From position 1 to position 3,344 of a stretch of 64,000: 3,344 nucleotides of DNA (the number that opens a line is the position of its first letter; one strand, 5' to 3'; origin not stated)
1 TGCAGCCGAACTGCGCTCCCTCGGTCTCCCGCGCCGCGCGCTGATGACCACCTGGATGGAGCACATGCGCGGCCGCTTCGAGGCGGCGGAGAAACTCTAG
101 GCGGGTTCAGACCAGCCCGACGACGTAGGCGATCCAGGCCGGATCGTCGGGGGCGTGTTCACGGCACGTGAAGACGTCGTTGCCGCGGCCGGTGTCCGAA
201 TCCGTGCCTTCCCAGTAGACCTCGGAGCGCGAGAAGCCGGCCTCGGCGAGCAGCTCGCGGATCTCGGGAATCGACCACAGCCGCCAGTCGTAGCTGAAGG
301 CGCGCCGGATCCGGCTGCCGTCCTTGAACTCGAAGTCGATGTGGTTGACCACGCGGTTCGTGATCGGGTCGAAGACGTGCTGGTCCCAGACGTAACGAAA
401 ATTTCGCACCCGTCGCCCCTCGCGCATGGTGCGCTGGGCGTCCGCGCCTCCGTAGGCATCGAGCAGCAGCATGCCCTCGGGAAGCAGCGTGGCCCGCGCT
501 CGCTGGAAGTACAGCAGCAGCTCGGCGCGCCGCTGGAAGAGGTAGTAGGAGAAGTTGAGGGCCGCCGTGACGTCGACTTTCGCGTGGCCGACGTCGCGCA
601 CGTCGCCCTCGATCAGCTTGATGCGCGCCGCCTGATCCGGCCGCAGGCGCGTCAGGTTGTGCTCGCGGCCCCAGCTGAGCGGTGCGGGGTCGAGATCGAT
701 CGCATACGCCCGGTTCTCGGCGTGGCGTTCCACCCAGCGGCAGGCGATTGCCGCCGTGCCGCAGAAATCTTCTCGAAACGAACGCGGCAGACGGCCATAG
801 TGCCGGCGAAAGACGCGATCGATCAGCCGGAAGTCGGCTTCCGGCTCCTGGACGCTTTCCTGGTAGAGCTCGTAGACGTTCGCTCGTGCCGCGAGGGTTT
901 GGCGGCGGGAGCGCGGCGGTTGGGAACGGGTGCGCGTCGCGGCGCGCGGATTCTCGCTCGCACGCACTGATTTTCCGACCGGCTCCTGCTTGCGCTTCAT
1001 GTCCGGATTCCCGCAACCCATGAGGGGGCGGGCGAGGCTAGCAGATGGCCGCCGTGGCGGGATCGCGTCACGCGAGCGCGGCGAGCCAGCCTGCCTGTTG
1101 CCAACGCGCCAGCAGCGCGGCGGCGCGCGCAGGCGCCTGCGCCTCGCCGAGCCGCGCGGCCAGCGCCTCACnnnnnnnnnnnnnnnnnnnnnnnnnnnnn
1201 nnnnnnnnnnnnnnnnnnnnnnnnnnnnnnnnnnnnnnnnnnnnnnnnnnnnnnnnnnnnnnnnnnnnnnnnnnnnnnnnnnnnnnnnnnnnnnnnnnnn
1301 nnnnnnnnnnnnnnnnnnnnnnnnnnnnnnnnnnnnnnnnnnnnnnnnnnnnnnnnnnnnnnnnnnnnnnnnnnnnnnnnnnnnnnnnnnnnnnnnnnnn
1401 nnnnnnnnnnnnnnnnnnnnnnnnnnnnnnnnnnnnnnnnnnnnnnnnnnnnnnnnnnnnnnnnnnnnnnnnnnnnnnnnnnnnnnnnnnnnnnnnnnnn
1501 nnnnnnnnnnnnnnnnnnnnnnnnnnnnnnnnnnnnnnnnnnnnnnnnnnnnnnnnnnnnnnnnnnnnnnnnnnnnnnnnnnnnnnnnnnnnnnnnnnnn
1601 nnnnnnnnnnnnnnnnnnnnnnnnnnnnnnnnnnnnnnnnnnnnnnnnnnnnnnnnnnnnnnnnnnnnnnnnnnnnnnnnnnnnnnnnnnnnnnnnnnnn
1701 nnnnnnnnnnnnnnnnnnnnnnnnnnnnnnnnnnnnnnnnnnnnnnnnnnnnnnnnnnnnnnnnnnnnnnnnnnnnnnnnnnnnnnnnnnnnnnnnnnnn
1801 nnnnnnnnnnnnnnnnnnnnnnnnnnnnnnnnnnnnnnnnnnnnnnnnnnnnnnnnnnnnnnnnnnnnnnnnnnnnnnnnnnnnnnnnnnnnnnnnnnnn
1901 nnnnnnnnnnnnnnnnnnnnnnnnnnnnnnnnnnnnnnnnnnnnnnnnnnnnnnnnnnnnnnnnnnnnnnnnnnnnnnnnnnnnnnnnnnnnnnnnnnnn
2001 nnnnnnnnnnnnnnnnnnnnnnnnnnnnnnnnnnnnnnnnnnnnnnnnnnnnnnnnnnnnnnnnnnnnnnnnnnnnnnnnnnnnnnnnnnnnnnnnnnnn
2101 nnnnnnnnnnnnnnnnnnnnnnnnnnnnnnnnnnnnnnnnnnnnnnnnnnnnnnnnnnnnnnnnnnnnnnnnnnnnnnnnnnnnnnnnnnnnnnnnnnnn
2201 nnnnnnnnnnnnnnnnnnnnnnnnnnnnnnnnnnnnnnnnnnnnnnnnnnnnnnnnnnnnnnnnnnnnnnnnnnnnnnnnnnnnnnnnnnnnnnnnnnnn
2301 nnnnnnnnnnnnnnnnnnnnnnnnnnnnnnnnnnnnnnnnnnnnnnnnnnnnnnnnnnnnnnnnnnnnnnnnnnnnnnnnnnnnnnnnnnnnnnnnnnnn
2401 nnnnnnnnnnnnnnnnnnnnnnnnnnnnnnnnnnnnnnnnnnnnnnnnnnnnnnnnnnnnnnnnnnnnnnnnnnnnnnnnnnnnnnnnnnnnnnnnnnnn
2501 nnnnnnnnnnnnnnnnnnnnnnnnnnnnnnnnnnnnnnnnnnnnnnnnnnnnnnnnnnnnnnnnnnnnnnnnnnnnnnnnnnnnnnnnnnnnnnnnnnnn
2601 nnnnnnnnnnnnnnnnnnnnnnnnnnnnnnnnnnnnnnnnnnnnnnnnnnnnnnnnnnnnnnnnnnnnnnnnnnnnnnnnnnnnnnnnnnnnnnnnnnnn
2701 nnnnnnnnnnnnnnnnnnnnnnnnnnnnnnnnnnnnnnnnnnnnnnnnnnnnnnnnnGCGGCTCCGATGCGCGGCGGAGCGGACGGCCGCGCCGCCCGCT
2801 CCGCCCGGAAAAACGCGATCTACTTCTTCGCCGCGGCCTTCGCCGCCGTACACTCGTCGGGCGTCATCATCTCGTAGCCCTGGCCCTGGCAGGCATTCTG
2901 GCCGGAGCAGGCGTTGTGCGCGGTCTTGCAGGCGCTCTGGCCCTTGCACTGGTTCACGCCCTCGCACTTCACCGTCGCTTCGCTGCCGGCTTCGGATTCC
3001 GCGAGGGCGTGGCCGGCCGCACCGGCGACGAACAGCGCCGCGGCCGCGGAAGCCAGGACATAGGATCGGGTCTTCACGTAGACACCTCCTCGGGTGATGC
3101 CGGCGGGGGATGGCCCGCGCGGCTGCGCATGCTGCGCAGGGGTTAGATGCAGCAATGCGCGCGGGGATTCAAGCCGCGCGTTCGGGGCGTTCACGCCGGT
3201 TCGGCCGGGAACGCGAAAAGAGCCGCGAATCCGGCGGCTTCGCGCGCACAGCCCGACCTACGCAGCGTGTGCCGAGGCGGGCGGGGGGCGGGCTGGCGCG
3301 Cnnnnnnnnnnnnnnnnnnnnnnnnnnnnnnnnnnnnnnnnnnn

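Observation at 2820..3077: The precursor is mis-delimited in the ORF track; its true form is a GTG-initiated 85-aa lipophilic-signal peptide with quasi-periodic Cys spacing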

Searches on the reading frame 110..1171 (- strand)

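Call 4: search_protein_families(library=ncbifam, proteins=[window:110-1171:-], max_evalue=0.01)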
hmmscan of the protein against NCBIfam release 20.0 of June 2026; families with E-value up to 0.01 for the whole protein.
window:110-1171:- (354 aa): 2 families
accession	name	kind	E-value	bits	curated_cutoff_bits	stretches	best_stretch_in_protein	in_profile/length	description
NF041820.1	daptide_MTase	equivalog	0.00098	18.7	175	1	157-316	63-225/243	daptide-type RiPP biosynthesis methyltransferase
NF011995.0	PRK15451.1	equivalog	0.0075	15.8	285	0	138-237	68-162/247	carboxy-S-adenosyl-L-methionine synthase CmoA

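Call 5: search_protein_families(library=pfam, proteins=[window:110-1171:-], max_evalue=0.01)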
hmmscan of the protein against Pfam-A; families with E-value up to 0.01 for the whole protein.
window:110-1171:- (354 aa): 2 families
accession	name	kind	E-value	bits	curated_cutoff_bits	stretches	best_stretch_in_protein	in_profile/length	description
PF08242.18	Methyltransf_12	-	0.00036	21.6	30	1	137-235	5-98/98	Methyltransferase domain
PF13649.12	Methyltransf_25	-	0.0043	18.1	27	1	137-233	6-97/97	Methyltransferase domain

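Call 51: search_protein_families(library=ncbifam, proteins=[window:110-1000:-], max_evalue=10)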
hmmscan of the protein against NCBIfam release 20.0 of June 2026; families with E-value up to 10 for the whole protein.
window:110-1000:- (297 aa): 4 families
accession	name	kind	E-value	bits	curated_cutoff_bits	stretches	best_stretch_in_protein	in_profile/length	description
NF041820.1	daptide_MTase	equivalog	0.0006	19.3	175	1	100-259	63-225/243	daptide-type RiPP biosynthesis methyltransferase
NF011995.0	PRK15451.1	equivalog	0.0051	16.3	285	1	81-180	68-162/247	carboxy-S-adenosyl-L-methionine synthase CmoA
NF050150.1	RiPP_MTase_ApyS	equivalog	0.012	14.8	400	1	80-190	150-264/323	RiPP biosynthesis methyltransferase ApyS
NF043040.1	corrin_prot_MT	hypoth_equivalog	0.2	11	180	1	80-180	50-147/216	corrinoid protein-associated methyltransferase CpaM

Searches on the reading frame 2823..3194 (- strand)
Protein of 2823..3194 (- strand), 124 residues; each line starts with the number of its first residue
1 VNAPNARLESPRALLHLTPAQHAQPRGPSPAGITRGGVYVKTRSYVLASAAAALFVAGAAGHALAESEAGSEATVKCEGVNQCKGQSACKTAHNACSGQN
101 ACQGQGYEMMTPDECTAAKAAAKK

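Call 4: search_protein_families(library=ncbifam, proteins=[window:2823-3194:-], max_evalue=0.01)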
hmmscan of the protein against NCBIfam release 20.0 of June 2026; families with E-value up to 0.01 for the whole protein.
window:2823-3194:- (124 aa): 1 family
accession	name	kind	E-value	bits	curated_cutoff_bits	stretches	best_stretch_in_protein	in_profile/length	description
NF050166.1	Cu_RiPP_BufA2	equivalog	2e-23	82.4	60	1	46-120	3-76/79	BufA2 family periplasmic bufferin-type metallophore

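Call 5: search_protein_families(library=pfam, proteins=[window:2823-3194:-], max_evalue=0.01)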
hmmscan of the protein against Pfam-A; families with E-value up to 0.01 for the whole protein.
window:2823-3194:- (124 aa): 0 families
